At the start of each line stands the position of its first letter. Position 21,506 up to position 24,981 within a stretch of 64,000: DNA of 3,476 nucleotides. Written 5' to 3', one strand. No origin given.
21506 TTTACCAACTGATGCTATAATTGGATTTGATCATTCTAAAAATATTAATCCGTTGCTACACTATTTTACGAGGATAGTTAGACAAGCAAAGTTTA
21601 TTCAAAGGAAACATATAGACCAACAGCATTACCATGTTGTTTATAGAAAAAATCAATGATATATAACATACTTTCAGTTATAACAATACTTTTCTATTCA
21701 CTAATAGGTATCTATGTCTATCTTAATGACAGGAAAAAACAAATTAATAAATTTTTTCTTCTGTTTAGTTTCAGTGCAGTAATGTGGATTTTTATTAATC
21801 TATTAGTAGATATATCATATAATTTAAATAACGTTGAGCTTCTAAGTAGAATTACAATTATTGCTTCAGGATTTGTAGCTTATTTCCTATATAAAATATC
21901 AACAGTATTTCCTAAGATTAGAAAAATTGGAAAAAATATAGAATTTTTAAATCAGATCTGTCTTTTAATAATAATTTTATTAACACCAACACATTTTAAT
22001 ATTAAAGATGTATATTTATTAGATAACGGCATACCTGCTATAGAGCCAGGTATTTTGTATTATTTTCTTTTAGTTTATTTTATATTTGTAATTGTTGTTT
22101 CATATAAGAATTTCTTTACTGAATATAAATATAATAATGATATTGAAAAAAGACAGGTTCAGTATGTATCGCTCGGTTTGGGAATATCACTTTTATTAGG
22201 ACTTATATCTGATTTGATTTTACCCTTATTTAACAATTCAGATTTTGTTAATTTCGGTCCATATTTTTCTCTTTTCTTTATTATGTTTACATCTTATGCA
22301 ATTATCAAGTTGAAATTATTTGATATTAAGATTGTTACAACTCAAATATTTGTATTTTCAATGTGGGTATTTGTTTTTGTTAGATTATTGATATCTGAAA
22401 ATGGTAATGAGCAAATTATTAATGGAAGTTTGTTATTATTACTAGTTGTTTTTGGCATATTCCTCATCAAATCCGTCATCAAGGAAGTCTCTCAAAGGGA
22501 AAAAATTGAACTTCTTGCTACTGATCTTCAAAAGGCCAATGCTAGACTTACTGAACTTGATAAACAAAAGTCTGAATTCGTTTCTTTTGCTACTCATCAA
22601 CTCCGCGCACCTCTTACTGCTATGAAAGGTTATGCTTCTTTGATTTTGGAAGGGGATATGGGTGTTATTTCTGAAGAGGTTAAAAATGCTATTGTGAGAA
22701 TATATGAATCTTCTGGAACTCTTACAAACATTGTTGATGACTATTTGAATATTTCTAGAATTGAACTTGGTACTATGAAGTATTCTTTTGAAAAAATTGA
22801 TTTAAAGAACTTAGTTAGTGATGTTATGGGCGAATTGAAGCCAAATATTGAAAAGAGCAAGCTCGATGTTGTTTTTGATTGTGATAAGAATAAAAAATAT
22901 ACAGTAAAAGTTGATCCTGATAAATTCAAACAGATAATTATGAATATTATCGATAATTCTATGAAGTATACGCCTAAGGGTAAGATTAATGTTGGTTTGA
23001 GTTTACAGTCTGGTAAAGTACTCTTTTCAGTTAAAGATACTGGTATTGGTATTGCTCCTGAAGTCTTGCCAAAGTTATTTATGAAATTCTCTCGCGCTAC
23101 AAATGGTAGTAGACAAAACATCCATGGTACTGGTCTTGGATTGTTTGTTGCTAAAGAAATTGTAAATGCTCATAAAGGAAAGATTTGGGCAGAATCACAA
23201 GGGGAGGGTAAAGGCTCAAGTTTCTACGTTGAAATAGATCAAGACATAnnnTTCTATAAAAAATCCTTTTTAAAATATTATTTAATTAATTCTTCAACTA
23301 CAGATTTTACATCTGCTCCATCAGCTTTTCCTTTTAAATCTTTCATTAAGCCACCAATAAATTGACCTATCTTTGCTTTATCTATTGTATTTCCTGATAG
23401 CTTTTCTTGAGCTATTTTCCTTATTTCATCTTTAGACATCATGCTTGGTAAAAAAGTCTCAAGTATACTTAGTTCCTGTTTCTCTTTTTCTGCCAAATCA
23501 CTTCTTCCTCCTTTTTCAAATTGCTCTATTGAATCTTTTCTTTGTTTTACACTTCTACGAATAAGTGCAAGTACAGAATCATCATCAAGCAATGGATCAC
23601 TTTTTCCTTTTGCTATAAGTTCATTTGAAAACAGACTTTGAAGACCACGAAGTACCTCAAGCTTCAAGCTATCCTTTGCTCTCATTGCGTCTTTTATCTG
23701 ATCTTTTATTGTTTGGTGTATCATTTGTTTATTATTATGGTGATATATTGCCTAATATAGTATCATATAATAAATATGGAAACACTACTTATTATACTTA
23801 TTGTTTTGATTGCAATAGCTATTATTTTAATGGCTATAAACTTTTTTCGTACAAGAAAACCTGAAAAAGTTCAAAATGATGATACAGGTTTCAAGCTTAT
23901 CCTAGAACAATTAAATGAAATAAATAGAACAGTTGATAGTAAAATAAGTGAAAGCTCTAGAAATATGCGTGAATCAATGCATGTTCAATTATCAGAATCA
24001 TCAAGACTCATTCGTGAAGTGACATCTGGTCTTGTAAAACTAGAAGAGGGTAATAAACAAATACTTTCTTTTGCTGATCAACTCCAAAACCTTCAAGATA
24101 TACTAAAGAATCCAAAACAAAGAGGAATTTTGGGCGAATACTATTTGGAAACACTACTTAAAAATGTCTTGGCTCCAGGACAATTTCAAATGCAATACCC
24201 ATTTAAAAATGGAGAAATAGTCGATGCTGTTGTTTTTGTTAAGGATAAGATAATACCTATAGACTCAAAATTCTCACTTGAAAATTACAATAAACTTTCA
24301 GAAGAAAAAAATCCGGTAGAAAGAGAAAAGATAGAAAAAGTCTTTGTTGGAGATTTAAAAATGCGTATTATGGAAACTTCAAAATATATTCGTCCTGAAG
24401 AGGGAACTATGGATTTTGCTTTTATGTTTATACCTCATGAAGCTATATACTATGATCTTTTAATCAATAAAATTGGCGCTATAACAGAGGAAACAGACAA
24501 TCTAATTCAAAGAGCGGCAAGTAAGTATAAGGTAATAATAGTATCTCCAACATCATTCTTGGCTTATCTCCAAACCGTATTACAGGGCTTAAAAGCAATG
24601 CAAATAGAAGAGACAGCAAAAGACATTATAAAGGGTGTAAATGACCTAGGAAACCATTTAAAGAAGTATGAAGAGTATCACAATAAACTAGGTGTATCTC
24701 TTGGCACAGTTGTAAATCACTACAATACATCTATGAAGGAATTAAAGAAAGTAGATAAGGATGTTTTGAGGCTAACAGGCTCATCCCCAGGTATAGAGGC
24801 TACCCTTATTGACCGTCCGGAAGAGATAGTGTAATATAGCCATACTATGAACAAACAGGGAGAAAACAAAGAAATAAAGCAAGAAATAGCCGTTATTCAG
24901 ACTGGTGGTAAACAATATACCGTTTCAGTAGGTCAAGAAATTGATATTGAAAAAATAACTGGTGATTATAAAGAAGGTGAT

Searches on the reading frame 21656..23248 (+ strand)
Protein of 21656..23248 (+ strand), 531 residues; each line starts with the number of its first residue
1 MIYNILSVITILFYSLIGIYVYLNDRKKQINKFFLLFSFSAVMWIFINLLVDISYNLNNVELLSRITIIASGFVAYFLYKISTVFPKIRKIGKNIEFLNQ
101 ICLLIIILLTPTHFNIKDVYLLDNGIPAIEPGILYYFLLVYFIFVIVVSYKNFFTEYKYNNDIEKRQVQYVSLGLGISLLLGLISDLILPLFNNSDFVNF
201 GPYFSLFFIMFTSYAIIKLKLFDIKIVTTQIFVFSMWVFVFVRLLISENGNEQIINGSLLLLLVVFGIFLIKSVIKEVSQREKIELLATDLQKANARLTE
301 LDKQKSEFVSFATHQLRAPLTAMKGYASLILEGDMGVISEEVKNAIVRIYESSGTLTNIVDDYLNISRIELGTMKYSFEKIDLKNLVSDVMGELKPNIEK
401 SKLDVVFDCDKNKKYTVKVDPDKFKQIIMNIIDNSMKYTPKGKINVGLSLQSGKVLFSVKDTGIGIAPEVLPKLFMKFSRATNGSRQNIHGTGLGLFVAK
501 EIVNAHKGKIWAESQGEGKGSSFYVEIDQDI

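Call 84: search_protein_families(library=pfam, proteins=[window:21656-23248:+], max_evalue=0.00001)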
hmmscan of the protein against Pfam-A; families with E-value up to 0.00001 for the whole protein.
window:21656-23248:+ (531 aa): 3 families
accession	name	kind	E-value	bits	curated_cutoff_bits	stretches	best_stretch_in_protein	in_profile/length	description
PF02518.31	HATPase_c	-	2.4e-26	92.8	26.4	1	420-529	2-109/111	Histidine kinase-, DNA gyrase B-, and HSP90-like ATPase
PF00512.31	HisKA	-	2.1e-13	50.6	26.9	1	304-371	1-65/66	His Kinase A (phospho-acceptor) domain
PF16927.11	HisKA_7TM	-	1.1e-09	38.9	28.6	1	8-224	3-222/224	N-terminal 7TM region of histidine kinase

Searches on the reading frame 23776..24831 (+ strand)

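Call 84: search_protein_families(library=pfam, proteins=[window:23776-24831:+], max_evalue=0.00001)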
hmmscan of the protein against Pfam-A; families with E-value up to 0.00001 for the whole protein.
window:23776-24831:+ (352 aa): 1 family
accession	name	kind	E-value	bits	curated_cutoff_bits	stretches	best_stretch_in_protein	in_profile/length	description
PF02646.22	RmuC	-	1.5e-49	169.1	26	1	44-324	1-271/291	RmuC family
